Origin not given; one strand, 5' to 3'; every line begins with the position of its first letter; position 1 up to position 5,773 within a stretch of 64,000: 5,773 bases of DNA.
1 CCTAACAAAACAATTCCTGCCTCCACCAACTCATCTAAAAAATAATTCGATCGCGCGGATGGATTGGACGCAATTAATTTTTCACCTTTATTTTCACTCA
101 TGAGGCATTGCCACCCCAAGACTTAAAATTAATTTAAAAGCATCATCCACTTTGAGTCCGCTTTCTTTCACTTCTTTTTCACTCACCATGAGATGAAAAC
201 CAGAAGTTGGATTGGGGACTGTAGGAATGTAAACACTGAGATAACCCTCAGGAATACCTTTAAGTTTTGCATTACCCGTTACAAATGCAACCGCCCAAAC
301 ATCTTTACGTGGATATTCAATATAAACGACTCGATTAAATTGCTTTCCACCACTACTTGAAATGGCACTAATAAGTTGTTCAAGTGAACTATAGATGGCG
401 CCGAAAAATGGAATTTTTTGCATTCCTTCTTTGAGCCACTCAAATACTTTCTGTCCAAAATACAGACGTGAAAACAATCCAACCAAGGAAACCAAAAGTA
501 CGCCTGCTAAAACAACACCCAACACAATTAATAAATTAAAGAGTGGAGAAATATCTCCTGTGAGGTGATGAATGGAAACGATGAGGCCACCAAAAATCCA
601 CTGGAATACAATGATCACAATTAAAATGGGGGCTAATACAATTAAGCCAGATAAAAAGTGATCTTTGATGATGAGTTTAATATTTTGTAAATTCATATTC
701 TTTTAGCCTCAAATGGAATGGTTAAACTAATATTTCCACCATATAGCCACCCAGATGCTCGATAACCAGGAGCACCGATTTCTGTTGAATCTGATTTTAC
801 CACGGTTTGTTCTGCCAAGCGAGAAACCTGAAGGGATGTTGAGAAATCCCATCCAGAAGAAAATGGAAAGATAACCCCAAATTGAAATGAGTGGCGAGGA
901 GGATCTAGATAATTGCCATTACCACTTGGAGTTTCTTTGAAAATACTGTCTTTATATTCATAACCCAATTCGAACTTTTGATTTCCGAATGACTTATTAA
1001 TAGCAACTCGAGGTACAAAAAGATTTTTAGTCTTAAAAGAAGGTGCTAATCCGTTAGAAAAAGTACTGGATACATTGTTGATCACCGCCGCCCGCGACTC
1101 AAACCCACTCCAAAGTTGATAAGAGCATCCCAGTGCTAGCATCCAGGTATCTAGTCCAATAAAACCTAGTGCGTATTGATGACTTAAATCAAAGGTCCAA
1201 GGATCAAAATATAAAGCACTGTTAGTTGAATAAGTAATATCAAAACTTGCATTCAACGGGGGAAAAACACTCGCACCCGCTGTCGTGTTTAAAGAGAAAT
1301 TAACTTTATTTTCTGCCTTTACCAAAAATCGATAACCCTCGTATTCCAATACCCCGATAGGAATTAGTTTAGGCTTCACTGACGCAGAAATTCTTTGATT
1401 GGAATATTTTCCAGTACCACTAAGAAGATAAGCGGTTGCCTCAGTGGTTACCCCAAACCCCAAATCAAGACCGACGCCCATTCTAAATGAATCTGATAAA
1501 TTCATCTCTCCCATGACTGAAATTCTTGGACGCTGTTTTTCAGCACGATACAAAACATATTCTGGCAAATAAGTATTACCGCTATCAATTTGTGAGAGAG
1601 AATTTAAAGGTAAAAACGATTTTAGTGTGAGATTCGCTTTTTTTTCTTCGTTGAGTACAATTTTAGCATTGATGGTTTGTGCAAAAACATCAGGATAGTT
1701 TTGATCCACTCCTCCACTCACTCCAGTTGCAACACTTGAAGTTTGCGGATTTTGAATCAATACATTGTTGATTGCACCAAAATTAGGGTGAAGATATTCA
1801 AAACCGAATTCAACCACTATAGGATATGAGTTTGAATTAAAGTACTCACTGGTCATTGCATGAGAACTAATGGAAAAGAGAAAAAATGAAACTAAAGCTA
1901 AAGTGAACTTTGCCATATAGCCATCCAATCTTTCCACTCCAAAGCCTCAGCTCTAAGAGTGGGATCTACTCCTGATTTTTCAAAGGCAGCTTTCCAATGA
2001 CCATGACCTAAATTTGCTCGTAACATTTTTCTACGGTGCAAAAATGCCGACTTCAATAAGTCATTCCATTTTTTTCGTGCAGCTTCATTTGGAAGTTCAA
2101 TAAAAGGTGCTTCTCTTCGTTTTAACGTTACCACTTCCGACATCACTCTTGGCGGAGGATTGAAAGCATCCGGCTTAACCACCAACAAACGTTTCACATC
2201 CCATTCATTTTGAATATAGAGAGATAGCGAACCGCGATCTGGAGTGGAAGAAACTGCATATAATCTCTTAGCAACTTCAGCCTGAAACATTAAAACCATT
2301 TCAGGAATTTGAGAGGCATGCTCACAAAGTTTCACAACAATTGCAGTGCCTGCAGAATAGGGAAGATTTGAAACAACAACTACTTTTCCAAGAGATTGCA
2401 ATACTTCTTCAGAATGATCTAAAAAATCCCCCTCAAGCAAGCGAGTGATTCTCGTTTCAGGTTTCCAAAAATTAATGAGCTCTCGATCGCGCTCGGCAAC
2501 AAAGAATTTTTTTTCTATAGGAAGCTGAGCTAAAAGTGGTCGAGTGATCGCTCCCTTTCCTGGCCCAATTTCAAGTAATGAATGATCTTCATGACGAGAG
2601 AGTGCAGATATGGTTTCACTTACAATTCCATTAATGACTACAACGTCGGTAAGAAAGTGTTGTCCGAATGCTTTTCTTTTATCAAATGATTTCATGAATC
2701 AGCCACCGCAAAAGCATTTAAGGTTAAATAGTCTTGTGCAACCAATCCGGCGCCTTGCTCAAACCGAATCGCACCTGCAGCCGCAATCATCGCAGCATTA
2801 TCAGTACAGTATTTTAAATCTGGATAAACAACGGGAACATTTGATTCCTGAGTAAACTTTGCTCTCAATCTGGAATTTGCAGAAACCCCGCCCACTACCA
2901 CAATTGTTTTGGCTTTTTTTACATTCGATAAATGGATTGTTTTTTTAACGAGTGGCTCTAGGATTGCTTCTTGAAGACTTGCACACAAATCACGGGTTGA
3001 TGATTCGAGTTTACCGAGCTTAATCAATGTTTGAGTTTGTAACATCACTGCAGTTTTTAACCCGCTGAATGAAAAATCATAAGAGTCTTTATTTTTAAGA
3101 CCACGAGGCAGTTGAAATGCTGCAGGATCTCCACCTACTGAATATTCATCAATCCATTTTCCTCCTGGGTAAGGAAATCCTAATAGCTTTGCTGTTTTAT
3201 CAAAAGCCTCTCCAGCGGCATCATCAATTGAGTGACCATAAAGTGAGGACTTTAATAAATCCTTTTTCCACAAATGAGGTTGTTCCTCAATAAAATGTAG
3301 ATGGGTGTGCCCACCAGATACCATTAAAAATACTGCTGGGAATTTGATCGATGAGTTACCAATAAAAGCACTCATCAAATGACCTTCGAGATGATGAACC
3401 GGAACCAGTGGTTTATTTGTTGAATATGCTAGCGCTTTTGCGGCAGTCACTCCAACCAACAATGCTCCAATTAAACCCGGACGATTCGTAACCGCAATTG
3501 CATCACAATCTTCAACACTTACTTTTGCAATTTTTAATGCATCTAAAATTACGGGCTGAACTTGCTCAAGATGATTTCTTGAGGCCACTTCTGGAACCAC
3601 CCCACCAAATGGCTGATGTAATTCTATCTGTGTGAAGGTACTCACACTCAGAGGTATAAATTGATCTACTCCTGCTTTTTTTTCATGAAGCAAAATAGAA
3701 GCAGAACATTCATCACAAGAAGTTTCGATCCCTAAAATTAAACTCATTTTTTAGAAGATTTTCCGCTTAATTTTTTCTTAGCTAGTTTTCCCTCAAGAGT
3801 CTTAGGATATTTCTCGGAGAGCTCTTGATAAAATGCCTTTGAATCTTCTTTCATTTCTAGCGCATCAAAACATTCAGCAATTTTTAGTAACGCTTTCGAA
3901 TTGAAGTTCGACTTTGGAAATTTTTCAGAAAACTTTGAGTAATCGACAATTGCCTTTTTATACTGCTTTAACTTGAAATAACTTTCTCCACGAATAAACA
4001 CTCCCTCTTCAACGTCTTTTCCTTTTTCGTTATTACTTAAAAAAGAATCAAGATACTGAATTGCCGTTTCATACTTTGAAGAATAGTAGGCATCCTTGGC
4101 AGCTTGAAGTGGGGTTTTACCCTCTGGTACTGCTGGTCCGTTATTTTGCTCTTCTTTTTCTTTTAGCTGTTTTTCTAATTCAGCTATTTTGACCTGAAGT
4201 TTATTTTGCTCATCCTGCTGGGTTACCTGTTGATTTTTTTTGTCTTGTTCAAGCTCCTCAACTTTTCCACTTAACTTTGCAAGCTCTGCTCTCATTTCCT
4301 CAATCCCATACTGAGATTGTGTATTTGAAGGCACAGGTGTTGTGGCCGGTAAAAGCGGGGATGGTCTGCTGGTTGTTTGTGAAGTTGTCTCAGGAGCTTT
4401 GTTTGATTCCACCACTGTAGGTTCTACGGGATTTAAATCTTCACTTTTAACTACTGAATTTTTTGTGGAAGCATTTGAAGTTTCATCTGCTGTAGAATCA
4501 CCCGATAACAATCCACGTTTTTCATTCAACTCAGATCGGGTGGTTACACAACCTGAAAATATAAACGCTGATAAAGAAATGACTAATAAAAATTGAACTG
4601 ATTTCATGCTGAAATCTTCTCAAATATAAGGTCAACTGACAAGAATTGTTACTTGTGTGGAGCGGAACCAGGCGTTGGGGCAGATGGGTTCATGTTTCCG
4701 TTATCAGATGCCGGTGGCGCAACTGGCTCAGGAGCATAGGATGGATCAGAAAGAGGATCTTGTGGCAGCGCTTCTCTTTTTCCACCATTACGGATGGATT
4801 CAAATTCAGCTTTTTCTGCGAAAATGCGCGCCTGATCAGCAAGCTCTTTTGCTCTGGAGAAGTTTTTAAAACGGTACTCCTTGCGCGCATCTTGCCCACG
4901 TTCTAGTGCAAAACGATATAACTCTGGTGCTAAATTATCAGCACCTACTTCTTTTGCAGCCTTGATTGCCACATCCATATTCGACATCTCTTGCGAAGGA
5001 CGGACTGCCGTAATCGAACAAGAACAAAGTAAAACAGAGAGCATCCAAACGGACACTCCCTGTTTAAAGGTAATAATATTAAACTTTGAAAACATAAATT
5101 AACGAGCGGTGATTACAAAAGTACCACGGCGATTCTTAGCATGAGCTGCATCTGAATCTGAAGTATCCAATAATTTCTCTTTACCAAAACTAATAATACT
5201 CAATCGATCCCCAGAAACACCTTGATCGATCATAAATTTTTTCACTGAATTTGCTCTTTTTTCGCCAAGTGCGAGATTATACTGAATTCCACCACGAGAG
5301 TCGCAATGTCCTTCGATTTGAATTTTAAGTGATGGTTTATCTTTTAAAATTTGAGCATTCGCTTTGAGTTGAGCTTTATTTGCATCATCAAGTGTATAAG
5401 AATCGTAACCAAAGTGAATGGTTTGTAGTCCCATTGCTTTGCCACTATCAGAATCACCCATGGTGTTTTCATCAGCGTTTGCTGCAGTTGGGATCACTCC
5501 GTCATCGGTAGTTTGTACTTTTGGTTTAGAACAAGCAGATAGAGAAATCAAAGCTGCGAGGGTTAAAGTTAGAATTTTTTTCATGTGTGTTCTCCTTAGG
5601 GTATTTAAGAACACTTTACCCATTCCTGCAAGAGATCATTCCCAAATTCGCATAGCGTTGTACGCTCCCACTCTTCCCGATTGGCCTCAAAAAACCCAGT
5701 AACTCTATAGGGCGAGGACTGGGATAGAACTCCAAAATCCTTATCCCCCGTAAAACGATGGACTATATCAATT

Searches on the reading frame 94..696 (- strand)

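Call 62: search_protein_families(library=pfam, proteins=[window:94-696:-], max_evalue=0.00001)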
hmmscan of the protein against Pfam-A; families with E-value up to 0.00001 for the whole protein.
window:94-696:- (200 aa): 1 family
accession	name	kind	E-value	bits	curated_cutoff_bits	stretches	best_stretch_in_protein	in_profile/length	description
PF04367.18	DUF502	-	2.2e-29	101.9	23.8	1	64-165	2-107/107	Protein of unknown function (DUF502)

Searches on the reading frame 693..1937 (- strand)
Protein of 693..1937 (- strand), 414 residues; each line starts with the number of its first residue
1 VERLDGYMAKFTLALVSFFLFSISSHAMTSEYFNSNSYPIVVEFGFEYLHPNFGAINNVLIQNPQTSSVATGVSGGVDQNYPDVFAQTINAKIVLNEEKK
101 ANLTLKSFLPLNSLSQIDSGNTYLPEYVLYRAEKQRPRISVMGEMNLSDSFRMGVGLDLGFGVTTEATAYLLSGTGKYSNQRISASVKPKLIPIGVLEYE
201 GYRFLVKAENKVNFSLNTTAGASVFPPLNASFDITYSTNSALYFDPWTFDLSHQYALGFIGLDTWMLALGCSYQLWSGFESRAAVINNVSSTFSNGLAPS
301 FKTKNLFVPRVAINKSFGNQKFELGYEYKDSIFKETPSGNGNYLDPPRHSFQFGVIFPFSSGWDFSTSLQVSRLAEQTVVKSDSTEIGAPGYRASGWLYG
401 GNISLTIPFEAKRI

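Call 62: search_protein_families(library=pfam, proteins=[window:693-1937:-], max_evalue=0.00001)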
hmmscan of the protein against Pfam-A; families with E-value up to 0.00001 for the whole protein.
window:693-1937:- (414 aa): 0 families

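Call 64: search_protein_families(library=pfam, proteins=[window:693-1937:-], max_evalue=1)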
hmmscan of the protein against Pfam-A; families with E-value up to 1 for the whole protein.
window:693-1937:- (414 aa): 1 family
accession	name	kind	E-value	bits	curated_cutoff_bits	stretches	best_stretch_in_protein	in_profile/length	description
PF13557.12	Phenol_MetA_deg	-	0.006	17.1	22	1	336-378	99-148/242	Putative MetA-pathway of phenol degradation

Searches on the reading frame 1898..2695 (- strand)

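Call 62: search_protein_families(library=pfam, proteins=[window:1898-2695:-], max_evalue=0.00001)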
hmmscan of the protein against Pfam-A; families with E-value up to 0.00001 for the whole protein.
window:1898-2695:- (265 aa): 1 family
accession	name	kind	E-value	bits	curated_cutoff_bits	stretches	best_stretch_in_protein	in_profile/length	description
PF00398.26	RrnaAD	-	2e-43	148.8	24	1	5-261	3-258/263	Ribosomal RNA adenine dimethylase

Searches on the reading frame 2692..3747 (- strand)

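Call 62: search_protein_families(library=pfam, proteins=[window:2692-3747:-], max_evalue=0.00001)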
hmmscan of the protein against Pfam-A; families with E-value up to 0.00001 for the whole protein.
window:2692-3747:- (351 aa): 1 family
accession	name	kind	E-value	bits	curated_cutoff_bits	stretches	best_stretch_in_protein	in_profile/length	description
PF00814.31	TsaD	-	2.1e-87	293.6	24.8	1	36-322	6-263/264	tRNA N6-adenosine threonylcarbamoyltransferase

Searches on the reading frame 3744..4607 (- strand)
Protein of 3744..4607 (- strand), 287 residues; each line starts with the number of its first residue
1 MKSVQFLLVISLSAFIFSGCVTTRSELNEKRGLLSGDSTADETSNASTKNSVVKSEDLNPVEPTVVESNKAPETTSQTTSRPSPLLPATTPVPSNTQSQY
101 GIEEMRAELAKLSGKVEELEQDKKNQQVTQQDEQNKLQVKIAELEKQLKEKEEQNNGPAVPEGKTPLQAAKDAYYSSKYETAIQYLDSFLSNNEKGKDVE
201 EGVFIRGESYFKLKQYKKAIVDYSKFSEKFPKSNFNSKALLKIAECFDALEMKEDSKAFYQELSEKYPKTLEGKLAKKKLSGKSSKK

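Call 62: search_protein_families(library=pfam, proteins=[window:3744-4607:-], max_evalue=0.00001)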
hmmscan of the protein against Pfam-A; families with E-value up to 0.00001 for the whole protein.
window:3744-4607:- (287 aa): 2 families
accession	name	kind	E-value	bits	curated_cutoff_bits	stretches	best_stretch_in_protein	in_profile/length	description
PF13174.12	TPR_6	-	2.4e-12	47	26.3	0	239-270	2-33/33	Tetratricopeptide repeat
PF13525.12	YfiO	-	6e-08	33.1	25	1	143-258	23-148/203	Outer membrane lipoprotein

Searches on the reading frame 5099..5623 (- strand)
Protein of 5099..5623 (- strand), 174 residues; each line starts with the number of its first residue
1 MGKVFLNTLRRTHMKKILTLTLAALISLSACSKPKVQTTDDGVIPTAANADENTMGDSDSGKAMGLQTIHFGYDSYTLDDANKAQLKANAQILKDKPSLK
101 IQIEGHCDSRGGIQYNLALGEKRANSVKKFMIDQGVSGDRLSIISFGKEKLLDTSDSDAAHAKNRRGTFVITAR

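Call 62: search_protein_families(library=pfam, proteins=[window:5099-5623:-], max_evalue=0.00001)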
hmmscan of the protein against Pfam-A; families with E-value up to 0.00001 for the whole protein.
window:5099-5623:- (174 aa): 2 families
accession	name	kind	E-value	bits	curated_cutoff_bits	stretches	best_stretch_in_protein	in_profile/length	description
PF00691.25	OmpA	-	2.8e-23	82.5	27.2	1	71-165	2-98/98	OmpA family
PF05359.17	DUF748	-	2e-06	26.6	50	0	65-109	877-921/1037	Domain of Unknown Function (DUF748)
